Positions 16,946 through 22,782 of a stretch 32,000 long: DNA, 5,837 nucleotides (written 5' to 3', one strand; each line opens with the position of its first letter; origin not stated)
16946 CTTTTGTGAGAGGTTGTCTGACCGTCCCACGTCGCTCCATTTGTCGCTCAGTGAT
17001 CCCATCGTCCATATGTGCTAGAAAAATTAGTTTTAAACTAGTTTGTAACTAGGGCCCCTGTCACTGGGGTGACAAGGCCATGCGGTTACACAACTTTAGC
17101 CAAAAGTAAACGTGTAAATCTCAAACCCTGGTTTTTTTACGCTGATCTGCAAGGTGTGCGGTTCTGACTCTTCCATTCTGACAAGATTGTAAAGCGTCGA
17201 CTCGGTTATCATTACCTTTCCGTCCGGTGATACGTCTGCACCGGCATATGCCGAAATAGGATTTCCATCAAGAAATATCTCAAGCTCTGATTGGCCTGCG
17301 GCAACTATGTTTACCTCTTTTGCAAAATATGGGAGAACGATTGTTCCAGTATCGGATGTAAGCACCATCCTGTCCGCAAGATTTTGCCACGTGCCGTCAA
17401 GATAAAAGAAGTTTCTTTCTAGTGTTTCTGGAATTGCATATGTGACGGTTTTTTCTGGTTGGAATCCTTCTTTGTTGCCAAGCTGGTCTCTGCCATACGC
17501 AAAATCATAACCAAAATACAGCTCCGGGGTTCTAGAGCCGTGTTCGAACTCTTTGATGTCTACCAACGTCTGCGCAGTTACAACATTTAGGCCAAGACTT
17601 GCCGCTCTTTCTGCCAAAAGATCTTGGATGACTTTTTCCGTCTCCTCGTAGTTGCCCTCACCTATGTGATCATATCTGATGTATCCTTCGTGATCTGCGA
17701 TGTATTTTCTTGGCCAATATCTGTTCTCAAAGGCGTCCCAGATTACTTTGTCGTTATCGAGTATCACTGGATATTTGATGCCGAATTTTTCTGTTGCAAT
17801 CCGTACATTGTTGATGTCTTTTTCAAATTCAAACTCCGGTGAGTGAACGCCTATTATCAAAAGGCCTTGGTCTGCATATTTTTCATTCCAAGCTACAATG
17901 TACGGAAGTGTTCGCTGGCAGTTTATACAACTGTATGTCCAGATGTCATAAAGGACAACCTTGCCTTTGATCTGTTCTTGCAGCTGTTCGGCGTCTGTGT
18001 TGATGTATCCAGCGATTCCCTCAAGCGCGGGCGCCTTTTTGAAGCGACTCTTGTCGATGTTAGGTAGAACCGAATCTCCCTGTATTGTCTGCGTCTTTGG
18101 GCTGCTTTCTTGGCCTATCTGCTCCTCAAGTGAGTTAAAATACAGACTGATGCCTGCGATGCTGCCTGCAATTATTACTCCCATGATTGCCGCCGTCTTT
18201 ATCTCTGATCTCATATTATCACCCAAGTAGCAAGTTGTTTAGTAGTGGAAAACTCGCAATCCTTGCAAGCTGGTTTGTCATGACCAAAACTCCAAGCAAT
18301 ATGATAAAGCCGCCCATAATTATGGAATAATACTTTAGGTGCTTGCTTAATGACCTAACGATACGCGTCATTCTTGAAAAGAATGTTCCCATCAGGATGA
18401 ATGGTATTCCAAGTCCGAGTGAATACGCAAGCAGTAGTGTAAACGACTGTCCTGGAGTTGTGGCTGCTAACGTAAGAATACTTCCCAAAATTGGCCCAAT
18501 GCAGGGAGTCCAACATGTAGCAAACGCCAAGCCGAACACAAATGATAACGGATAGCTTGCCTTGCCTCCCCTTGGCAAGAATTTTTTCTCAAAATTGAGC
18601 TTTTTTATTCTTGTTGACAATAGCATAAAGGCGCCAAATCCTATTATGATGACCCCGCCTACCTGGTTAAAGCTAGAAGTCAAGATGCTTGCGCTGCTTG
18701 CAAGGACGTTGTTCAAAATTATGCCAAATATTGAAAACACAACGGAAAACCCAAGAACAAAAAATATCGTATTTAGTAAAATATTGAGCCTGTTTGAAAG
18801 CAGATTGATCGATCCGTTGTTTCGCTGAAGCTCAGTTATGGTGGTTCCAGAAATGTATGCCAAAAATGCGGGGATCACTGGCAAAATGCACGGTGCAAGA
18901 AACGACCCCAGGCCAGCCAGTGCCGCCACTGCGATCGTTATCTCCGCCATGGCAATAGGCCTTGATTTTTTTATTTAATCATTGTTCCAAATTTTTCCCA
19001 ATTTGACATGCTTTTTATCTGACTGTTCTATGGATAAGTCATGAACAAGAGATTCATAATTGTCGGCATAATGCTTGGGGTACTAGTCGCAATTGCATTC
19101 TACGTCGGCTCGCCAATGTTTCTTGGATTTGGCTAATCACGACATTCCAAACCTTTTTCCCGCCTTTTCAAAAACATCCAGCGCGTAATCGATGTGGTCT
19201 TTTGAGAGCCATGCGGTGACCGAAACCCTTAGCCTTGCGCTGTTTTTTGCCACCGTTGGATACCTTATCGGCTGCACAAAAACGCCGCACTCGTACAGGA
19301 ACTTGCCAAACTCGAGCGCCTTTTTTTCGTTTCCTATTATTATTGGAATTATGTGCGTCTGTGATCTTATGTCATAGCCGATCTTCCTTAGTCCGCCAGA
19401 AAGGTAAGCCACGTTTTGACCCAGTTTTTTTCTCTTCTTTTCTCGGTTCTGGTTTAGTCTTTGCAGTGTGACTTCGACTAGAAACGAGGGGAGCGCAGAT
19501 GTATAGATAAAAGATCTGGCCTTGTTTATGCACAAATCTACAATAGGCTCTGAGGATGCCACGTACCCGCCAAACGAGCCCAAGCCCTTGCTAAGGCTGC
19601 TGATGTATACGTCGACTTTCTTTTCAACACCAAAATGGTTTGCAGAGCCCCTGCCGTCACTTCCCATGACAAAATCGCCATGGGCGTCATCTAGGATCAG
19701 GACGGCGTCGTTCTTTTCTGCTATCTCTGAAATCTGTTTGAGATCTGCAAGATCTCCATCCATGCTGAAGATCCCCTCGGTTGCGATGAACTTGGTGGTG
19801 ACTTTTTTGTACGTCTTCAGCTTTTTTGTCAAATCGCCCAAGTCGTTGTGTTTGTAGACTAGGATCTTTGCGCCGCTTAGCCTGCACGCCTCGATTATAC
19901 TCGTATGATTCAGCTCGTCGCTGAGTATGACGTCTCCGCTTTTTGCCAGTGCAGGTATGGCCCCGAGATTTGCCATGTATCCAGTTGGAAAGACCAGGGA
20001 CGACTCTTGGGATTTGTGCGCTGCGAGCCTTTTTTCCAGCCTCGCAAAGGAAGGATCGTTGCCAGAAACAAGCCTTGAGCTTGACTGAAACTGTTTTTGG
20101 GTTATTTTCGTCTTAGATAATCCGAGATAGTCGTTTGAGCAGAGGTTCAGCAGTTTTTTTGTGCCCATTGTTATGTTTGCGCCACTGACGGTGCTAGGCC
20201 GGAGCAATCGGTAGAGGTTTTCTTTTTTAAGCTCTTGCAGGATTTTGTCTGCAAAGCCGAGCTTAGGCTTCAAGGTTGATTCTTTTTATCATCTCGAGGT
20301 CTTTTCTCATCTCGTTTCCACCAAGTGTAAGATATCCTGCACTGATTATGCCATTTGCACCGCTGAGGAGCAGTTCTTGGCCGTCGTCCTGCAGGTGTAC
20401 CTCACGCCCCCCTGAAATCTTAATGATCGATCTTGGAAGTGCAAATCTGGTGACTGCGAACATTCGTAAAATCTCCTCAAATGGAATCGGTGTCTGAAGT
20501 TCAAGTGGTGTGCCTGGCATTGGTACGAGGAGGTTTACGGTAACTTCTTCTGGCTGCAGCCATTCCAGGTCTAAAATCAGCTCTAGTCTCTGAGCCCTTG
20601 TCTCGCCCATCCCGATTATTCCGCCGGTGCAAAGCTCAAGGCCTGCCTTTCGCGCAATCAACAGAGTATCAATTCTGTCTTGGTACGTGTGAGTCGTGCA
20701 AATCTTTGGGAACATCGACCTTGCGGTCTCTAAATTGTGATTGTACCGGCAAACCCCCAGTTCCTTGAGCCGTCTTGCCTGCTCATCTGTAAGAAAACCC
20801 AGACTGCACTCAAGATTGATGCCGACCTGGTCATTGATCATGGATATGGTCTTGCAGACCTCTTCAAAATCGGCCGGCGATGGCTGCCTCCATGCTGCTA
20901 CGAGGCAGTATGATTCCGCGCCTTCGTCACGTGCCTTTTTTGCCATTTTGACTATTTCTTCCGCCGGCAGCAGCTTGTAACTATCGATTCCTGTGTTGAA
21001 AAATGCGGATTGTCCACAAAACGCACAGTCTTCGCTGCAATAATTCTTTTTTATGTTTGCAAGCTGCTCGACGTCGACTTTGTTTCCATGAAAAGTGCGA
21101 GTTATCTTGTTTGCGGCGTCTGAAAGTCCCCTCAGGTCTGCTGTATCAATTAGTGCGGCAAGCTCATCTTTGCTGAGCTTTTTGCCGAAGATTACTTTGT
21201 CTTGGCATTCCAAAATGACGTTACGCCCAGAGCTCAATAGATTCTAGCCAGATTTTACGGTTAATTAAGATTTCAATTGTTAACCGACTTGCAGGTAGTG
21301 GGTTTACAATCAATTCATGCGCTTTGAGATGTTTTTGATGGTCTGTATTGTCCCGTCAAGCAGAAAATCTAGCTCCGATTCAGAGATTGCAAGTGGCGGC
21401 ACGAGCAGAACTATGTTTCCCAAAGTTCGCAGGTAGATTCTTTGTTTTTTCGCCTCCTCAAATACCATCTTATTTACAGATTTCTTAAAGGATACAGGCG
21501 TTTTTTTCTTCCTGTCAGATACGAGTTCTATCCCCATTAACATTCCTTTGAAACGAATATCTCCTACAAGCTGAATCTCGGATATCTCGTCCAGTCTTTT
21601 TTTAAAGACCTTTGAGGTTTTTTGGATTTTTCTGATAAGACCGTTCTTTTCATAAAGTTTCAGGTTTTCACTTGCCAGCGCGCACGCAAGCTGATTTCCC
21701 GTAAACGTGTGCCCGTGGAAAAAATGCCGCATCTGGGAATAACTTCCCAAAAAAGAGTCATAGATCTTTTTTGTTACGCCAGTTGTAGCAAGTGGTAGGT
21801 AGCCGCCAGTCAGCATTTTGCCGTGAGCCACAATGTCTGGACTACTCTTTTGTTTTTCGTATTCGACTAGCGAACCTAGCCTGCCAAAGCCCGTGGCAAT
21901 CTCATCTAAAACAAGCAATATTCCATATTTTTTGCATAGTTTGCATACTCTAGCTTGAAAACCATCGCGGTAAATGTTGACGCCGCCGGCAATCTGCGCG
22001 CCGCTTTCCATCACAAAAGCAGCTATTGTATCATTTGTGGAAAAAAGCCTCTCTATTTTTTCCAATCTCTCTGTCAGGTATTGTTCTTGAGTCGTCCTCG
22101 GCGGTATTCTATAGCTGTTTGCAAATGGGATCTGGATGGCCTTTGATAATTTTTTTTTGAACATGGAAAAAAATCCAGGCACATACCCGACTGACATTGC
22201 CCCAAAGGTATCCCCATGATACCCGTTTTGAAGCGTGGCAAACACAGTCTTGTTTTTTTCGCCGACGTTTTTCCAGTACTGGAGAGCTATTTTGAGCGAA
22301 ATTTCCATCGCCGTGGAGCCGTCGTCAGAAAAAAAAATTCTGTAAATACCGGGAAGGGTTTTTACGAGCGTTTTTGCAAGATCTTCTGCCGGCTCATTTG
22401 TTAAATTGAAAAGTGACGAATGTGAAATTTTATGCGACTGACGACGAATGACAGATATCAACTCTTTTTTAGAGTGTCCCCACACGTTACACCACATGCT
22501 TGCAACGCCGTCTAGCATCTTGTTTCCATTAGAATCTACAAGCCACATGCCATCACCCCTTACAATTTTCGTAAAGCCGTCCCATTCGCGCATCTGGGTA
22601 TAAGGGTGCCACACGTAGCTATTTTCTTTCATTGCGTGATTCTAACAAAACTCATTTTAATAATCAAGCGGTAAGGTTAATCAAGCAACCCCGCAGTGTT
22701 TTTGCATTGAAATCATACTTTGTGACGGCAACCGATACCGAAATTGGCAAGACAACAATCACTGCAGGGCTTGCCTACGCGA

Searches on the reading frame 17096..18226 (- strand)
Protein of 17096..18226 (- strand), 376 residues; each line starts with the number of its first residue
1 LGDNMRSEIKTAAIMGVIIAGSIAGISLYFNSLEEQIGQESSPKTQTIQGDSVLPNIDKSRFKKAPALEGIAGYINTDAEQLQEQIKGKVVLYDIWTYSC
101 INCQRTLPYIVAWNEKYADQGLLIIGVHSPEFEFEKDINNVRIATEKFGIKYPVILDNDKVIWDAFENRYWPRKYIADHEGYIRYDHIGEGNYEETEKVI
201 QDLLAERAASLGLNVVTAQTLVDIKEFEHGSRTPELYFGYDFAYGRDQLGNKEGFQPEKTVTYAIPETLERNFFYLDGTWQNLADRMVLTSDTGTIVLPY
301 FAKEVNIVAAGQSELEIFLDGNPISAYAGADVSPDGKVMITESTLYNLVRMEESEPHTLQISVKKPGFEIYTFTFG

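Call 7: search_protein_families(library=pfam, proteins=[window:17096-18226:-], max_evalue=0.01)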
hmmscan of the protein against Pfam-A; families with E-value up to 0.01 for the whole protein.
window:17096-18226:- (376 aa): 4 families
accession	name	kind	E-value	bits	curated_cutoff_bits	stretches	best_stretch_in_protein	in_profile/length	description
PF17991.7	Thioredoxin_10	-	5.1e-34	118.3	27.1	1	233-376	1-142/142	Thioredoxin like C-terminal domain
PF08534.16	Redoxin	-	2.6e-08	34.2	26.6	1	81-199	22-143/148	Redoxin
PF00578.27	AhpC-TSA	-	1.1e-07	32.3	26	1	81-185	17-123/124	AhpC/TSA family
PF13905.12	Thioredoxin_8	-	4.9e-05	24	27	1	88-182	1-93/94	Thioredoxin-like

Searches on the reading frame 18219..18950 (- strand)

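Call 7: search_protein_families(library=pfam, proteins=[window:18219-18950:-], max_evalue=0.01)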
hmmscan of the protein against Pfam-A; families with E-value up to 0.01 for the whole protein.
window:18219-18950:- (243 aa): 1 family
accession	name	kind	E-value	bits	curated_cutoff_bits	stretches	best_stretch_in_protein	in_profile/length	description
PF02683.22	DsbD_TM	-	7.4e-09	35.7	27.1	1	5-195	4-189/219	Cytochrome C biogenesis protein transmembrane domain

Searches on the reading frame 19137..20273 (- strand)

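Call 19: search_protein_families(library=pfam, proteins=[window:19137-20273:-], max_evalue=0.001)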
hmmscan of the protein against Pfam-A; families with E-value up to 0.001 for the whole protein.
window:19137-20273:- (378 aa): 4 families
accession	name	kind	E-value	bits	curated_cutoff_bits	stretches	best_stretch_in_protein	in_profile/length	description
PF00155.27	Aminotran_1_2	-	4.6e-58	197.6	19.7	1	40-367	2-360/361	Aminotransferase class I and II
PF01212.27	Beta_elim_lyase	-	5.1e-08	33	27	1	70-273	28-215/288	Beta-eliminating lyase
PF01053.26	Cys_Met_Meta_PP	-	5.7e-08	32.1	27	1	73-197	51-175/381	Cys/Met metabolism PLP-dependent enzyme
PF00266.25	Aminotran_5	-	8.8e-06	25.4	21.5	1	107-197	83-177/371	Aminotransferase class-V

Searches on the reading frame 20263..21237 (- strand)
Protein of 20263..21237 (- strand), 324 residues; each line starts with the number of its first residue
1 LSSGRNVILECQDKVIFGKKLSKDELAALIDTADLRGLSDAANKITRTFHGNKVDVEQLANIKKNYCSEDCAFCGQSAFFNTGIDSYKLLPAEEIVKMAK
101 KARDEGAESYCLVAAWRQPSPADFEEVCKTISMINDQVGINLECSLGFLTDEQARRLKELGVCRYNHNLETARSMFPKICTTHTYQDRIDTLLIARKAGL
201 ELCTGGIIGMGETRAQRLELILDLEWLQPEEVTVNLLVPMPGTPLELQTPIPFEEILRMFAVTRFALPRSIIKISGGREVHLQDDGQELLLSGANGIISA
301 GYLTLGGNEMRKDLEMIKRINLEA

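Call 19: search_protein_families(library=pfam, proteins=[window:20263-21237:-], max_evalue=0.001)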
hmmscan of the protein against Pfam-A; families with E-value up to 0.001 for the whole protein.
window:20263-21237:- (324 aa): 2 families
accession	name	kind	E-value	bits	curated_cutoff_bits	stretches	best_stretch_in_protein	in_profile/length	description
PF04055.27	Radical_SAM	-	3.5e-24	86.3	29.5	1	65-222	5-164/166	Radical SAM superfamily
PF06968.18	BATS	-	1.6e-19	70.3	22.2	1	234-322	2-87/88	Biotin and Thiamin Synthesis associated domain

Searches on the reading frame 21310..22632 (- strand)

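Call 19: search_protein_families(library=pfam, proteins=[window:21310-22632:-], max_evalue=0.001)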
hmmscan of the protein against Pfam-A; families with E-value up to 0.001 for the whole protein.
window:21310-22632:- (440 aa): 1 family
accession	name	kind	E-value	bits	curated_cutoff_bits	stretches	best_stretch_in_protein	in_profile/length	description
PF00202.27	Aminotran_3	-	6.3e-90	302.2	30.5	1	21-427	11-398/403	Aminotransferase class-III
